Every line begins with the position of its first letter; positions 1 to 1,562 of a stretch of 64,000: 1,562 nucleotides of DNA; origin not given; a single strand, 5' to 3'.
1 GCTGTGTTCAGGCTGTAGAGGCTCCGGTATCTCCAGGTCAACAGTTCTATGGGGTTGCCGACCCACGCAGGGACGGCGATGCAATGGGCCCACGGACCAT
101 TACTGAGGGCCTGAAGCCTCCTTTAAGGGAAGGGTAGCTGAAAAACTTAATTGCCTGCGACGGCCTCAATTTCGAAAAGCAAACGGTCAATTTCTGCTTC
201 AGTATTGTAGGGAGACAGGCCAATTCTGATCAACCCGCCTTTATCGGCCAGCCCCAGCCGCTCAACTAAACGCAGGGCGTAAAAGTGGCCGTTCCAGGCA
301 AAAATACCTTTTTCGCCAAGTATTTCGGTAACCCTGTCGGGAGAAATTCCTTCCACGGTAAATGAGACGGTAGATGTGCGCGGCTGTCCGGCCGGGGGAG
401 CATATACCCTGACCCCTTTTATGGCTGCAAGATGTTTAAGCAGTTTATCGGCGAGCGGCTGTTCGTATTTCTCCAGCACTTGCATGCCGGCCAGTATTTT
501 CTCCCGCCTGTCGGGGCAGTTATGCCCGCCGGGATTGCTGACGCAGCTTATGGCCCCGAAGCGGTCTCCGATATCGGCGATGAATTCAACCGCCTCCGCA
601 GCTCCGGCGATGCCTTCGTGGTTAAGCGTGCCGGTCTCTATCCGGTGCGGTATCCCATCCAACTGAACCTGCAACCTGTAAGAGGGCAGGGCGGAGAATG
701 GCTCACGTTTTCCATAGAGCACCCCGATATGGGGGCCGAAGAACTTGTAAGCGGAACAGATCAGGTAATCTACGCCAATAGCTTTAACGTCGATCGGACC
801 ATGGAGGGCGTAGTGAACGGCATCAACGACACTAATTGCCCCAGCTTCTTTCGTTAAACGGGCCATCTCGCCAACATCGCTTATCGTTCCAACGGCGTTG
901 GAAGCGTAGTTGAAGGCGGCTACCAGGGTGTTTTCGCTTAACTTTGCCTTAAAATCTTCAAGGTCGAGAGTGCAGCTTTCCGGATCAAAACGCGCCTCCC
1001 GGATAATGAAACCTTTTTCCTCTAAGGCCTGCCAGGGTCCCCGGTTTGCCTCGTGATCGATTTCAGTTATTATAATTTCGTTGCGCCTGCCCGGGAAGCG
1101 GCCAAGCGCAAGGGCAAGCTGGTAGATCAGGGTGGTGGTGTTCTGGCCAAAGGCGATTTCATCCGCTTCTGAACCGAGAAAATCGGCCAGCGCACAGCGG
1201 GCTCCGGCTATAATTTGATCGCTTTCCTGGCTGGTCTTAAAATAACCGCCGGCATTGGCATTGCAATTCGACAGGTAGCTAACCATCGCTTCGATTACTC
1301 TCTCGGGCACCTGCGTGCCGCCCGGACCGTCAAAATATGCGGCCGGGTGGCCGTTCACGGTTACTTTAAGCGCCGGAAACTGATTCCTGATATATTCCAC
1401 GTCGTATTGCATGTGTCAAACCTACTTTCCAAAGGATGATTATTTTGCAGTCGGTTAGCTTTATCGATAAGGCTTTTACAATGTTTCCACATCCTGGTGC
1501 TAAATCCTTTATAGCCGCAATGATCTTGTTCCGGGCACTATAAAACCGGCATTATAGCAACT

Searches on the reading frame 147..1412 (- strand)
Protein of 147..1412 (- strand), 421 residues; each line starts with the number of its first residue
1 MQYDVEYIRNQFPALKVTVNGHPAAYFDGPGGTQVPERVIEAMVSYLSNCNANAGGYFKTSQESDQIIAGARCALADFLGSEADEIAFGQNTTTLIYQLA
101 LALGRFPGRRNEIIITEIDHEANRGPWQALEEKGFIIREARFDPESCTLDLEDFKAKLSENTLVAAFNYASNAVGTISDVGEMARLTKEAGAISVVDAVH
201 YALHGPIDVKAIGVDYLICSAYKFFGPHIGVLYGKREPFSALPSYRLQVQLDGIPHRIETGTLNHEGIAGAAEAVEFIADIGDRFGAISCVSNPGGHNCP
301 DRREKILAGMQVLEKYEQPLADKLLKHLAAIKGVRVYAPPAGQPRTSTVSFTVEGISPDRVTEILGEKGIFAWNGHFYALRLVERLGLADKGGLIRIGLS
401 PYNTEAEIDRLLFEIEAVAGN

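Call 8: search_protein_families(library=pfam, proteins=[window:147-1412:-], max_evalue=0.0001)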
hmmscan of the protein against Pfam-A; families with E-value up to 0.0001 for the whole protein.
window:147-1412:- (421 aa): 2 families
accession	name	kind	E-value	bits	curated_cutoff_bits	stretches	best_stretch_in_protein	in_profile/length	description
PF00266.25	Aminotran_5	-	5e-69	233.5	21.5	2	26-282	2-272/371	Aminotransferase class-V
PF00155.27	Aminotran_1_2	-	2.2e-07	30.9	19.7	1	29-203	13-191/361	Aminotransferase class I and II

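Call 22: find_encoding_contigs(protein=window:150-1412:-, flank=10000, max_places=3)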
Protein window:150-1412:- (421 aa): no gene with exactly this product is on record in the collection.

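Call 74: search_protein_families(library=ncbifam, proteins=[window:147-1412:-], max_evalue=1e-10)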
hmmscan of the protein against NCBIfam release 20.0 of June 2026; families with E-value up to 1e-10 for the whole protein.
window:147-1412:- (421 aa): 14 families
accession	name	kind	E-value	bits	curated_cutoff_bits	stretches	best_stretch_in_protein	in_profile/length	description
TIGR01976.1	am_tr_V_VC1184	hypoth_equivalog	1.8e-128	429.2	352.35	1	3-412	1-398/401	cysteine desulfurase-like protein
TIGR01979.1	sufS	subfamily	6.9e-68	229.3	475.1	2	7-282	2-292/403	SufS family cysteine desulfurase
NF041166.1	f2_encap_cargo1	exception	8.2e-57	193.7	800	2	2-282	224-519/623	family 2A encapsulin nanocompartment cargo protein cysteine desulfurase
NF006791.0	PRK09295.1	equivalog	2.2e-47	162.1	661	1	1-282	1-298/406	cysteine desulfurase SufS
TIGR01977.1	am_tr_V_EF2568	hypoth_equivalog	4.4e-43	147.7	377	2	35-282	12-267/376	cysteine desulfurase family protein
TIGR03402.1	FeS_nifS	equivalog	1.4e-39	136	530.75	1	26-278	2-249/379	cysteine desulfurase NifS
TIGR03392.1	FeS_syn_CsdA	equivalog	1.9e-36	126.1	493.6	1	4-281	2-289/398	cysteine desulfurase CsdA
NF008126.0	PRK10874.1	equivalog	5.2e-36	124.6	607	1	2-281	3-292/401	cysteine desulfurase CsdA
TIGR03235.1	DNA_S_dndA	equivalog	8.7e-26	91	480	1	26-278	1-255/353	cysteine desulfurase DndA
NF010611.0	PRK14012.1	equivalog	4.4e-25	88.4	548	1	25-277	7-260/406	IscS subfamily cysteine desulfurase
TIGR02006.1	IscS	equivalog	6.3e-23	81.4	643.2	1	26-277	6-256/402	IscS subfamily cysteine desulfurase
NF040779.1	Sec_lyase_SclA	exception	3.4e-22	78.9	525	1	35-223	12-198/378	selenocysteine lyase SclA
TIGR03403.1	nifS_epsilon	equivalog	3.2e-21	75.6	587.7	1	26-279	2-254/382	NifS family cysteine desulfurase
NF002806.0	PRK02948.1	subfamily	9.9e-19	67.5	304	1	26-276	3-249/381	IscS subfamily cysteine desulfurase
